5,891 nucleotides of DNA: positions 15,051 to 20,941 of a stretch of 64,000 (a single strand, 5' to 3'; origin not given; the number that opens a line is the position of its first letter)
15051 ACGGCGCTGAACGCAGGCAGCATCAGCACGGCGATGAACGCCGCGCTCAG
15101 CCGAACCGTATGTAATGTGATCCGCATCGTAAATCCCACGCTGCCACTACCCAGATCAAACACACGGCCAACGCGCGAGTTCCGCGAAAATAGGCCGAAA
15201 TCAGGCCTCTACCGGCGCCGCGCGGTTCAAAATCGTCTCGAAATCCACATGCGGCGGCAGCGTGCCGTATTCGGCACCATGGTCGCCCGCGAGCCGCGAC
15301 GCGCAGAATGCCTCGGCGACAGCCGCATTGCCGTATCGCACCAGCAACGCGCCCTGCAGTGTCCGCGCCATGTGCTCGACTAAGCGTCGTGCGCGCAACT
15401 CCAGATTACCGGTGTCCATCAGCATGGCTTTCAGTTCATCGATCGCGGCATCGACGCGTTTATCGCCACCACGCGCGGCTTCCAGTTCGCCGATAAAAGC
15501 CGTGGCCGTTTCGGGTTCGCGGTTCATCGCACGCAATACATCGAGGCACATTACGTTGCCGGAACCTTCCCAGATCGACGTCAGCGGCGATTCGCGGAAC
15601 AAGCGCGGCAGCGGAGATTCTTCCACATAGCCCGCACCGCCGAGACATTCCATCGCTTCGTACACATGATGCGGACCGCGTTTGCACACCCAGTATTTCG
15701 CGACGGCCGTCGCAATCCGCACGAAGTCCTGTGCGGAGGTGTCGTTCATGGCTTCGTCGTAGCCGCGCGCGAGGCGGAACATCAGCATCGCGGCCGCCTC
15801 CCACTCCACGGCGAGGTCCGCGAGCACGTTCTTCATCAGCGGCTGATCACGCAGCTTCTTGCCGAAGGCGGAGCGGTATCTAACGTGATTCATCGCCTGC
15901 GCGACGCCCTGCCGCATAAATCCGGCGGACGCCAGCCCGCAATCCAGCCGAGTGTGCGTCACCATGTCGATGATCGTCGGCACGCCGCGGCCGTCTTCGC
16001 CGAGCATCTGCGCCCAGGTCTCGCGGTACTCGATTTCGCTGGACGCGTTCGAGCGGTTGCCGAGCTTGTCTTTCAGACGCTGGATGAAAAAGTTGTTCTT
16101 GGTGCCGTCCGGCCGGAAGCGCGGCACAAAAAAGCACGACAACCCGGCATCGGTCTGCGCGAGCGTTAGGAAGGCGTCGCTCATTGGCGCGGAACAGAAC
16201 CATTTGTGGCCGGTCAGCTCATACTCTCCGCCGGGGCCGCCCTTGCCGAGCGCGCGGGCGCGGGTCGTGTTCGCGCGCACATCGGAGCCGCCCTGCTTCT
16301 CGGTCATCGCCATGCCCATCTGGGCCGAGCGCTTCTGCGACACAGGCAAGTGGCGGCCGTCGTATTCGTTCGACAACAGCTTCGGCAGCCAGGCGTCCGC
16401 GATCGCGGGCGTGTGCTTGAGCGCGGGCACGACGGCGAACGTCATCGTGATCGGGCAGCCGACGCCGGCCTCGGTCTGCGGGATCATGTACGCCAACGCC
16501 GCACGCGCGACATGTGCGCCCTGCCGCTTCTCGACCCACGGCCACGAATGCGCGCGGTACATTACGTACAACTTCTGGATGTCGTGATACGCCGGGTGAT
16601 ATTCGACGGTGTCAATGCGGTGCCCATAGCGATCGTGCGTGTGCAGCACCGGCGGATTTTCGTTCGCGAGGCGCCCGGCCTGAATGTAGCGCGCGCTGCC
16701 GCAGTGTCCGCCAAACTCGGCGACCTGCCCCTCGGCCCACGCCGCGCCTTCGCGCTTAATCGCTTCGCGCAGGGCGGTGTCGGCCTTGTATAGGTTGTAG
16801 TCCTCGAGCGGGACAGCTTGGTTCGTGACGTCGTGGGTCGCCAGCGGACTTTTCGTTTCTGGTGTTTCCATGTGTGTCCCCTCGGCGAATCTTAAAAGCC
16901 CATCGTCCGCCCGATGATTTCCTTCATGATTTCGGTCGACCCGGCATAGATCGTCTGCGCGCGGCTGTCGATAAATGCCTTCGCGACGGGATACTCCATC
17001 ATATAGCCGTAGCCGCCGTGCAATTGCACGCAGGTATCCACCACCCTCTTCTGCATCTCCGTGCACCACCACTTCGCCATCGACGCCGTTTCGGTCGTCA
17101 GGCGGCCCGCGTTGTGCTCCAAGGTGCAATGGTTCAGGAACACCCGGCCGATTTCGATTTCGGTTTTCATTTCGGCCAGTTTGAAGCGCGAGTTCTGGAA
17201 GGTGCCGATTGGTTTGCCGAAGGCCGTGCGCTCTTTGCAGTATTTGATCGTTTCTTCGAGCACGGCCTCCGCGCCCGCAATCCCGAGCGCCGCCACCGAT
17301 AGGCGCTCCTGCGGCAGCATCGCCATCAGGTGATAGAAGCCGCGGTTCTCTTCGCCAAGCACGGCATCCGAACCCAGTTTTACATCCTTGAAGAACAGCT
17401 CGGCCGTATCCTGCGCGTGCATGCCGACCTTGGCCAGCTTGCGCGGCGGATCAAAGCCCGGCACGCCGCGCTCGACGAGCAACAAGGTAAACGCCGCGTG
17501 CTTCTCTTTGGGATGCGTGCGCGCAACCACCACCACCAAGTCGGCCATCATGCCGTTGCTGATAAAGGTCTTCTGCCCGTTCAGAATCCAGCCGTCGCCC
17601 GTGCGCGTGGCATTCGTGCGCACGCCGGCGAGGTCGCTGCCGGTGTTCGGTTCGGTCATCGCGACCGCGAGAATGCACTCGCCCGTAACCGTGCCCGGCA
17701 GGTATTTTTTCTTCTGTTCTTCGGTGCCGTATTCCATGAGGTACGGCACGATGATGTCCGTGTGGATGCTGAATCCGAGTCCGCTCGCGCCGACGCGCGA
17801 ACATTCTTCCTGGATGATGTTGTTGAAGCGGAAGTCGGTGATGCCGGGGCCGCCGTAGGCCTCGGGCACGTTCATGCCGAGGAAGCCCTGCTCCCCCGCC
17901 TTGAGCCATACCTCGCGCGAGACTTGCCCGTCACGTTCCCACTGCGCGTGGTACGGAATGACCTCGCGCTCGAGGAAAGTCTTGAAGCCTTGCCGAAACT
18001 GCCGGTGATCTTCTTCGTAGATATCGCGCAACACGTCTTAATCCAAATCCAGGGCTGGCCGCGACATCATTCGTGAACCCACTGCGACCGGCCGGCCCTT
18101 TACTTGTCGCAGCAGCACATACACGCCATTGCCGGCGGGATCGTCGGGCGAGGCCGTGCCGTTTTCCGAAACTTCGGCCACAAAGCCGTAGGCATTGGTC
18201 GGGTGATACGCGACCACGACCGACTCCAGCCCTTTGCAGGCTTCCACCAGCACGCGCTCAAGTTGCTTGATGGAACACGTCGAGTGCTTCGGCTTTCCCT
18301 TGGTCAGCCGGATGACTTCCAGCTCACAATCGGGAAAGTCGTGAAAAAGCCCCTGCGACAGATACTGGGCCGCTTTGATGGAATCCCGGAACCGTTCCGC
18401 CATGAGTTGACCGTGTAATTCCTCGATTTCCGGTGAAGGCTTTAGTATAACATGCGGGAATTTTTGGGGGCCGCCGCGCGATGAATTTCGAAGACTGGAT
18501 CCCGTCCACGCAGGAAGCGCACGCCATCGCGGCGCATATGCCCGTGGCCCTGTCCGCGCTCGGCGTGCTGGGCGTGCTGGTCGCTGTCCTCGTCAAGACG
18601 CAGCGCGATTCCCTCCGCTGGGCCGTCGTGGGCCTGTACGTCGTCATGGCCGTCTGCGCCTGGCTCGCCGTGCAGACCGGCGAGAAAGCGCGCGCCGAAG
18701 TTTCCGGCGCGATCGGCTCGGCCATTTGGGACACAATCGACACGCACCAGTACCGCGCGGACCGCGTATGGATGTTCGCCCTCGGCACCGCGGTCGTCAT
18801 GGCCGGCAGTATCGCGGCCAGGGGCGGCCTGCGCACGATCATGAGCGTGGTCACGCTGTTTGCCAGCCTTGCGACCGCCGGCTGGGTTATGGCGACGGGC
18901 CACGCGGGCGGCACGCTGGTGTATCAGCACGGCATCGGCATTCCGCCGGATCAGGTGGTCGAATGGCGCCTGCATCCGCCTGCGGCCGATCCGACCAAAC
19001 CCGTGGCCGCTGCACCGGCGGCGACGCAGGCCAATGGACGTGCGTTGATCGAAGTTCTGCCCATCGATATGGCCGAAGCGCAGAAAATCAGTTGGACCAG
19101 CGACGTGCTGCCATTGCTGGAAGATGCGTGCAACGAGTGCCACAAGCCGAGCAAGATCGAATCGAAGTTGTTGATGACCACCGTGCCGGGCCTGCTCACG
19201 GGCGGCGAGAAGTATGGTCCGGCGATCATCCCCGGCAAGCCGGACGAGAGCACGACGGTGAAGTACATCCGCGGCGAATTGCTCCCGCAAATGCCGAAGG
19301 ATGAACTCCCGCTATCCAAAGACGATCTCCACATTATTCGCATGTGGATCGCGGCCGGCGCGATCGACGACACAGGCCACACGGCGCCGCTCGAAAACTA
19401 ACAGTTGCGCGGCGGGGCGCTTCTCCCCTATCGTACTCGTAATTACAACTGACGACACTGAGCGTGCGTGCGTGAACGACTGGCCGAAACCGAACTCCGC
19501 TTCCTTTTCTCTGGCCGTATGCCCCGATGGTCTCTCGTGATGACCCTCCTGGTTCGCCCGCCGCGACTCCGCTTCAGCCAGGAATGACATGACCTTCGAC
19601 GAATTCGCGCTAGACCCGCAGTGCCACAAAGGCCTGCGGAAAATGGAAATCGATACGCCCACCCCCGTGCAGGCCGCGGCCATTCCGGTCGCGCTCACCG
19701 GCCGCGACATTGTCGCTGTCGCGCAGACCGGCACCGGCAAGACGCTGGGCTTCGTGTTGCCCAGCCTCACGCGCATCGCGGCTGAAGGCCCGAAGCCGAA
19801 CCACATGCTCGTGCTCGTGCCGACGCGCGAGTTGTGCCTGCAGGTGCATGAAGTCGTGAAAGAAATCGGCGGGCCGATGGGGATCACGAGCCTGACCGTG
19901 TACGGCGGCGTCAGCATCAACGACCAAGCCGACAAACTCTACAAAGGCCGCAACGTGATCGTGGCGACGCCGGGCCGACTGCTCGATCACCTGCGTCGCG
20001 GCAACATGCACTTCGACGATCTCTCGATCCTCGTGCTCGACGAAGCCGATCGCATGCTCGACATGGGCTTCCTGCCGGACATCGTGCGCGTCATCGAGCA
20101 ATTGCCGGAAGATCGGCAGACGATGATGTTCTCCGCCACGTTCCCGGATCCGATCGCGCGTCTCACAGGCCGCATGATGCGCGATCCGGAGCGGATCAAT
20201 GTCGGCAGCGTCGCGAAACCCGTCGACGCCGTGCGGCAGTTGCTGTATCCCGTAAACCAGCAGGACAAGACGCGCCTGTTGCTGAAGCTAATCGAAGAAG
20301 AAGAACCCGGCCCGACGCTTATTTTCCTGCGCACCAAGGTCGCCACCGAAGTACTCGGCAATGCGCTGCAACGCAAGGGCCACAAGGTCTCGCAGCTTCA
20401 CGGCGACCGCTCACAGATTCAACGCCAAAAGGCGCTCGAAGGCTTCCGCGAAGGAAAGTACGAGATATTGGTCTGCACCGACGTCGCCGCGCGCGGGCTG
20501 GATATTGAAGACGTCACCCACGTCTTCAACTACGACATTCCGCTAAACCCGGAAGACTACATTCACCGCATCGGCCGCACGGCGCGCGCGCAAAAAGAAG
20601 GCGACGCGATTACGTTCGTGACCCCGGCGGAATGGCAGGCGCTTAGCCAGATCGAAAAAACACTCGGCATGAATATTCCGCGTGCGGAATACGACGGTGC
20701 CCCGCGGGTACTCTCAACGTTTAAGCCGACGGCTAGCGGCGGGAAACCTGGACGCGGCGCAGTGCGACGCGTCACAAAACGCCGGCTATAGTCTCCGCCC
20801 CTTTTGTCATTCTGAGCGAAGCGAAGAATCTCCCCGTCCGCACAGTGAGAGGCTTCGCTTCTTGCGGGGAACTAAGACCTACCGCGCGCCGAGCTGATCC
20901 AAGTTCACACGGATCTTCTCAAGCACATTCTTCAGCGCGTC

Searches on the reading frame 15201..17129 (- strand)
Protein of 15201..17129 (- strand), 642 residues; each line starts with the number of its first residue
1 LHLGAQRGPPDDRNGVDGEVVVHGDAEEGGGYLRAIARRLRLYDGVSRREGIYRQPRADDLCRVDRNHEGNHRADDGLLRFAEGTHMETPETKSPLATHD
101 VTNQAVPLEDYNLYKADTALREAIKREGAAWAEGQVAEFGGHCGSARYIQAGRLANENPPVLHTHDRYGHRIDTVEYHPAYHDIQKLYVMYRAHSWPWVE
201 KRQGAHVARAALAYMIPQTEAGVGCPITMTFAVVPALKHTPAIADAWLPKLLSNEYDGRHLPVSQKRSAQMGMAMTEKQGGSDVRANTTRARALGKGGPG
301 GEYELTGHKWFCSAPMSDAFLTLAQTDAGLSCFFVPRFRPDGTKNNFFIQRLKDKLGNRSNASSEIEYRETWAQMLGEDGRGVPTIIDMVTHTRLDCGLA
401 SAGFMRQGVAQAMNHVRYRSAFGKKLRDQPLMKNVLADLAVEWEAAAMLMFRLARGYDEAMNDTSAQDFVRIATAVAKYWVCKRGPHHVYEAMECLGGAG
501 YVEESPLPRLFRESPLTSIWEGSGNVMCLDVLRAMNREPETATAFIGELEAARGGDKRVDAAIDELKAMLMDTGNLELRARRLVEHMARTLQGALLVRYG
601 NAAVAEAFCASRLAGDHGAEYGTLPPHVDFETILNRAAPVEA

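Call 64: search_protein_families(library=pfam, proteins=[window:15201-17129:-], max_evalue=0.000001)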
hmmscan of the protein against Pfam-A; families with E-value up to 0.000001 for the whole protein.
window:15201-17129:- (642 aa): 4 families
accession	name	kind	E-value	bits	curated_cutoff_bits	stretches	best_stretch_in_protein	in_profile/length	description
PF18158.6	AidB_N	-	4.2e-61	206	22.9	1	103-257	1-155/156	Adaptive response protein AidB N-terminal domain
PF00441.29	Acyl-CoA_dh_1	-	4.1e-31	108.6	22.4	1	380-535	1-149/150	Acyl-CoA dehydrogenase, C-terminal domain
PF02770.24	Acyl-CoA_dh_M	-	2.3e-16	60.2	33.3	1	272-369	1-95/97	Acyl-CoA dehydrogenase, middle domain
PF08028.16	Acyl-CoA_dh_2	-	9.4e-11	42.6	22.7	1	403-513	9-122/134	Acyl-CoA dehydrogenase, C-terminal domain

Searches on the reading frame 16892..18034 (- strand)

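Call 65: search_protein_families(library=pfam, proteins=[window:16892-18034:-], max_evalue=0.000001)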
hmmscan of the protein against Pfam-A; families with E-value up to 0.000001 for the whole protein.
window:16892-18034:- (380 aa): 4 families
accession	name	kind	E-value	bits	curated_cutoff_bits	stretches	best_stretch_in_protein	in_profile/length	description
PF00441.29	Acyl-CoA_dh_1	-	4.8e-45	153.8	22.4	1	230-378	1-149/150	Acyl-CoA dehydrogenase, C-terminal domain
PF02771.21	Acyl-CoA_dh_N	-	6.1e-34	117.2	22.9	1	8-119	2-113/113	Acyl-CoA dehydrogenase, N-terminal domain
PF02770.24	Acyl-CoA_dh_M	-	7.3e-27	93.8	33.3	1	123-218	1-97/97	Acyl-CoA dehydrogenase, middle domain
PF08028.16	Acyl-CoA_dh_2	-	1.9e-11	44.8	22.7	1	246-365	4-131/134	Acyl-CoA dehydrogenase, C-terminal domain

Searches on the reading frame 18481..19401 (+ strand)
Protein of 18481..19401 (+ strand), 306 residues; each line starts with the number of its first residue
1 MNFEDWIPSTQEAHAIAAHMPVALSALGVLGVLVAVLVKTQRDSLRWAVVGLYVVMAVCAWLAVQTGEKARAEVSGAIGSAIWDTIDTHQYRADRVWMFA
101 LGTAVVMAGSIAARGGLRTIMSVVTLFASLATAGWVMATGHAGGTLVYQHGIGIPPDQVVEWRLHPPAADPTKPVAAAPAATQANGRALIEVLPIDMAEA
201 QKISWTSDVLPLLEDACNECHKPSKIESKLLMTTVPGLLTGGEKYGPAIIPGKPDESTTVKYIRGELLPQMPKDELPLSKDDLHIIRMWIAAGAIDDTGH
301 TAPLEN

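Call 65: search_protein_families(library=pfam, proteins=[window:18481-19401:+], max_evalue=0.000001)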
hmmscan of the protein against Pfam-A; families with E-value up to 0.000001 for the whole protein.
window:18481-19401:+ (306 aa): 1 family
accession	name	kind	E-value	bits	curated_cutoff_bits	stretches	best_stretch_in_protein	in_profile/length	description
PF07635.16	PSCyt1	-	4.8e-09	37.1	22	1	217-275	1-59/59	Planctomycete cytochrome C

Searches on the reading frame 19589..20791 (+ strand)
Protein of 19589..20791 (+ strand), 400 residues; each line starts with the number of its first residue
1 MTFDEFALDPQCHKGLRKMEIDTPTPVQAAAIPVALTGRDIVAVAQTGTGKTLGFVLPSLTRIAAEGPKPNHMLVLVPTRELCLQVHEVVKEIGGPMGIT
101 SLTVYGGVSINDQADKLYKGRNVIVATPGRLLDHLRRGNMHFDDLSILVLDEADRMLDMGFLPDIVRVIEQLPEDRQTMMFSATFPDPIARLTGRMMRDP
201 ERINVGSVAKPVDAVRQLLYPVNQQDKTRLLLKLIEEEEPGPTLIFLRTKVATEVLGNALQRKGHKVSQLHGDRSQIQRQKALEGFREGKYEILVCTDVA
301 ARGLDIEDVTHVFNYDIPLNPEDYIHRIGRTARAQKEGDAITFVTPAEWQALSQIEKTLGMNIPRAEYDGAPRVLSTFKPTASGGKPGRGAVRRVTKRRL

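Call 65: search_protein_families(library=pfam, proteins=[window:19589-20791:+], max_evalue=0.000001)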
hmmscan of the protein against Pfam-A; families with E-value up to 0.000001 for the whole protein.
window:19589-20791:+ (400 aa): 3 families
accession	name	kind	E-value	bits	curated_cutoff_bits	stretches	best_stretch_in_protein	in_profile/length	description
PF00270.35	DEAD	-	7.8e-49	166.1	26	1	25-190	1-165/167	DEAD/DEAH box helicase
PF00271.37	Helicase_C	-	2.9e-34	118.1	23.5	1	227-334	2-109/110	Helicase conserved C-terminal domain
PF04851.21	ResIII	-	2.6e-07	31.1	22.5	1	39-186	24-163/164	Type III restriction enzyme, res subunit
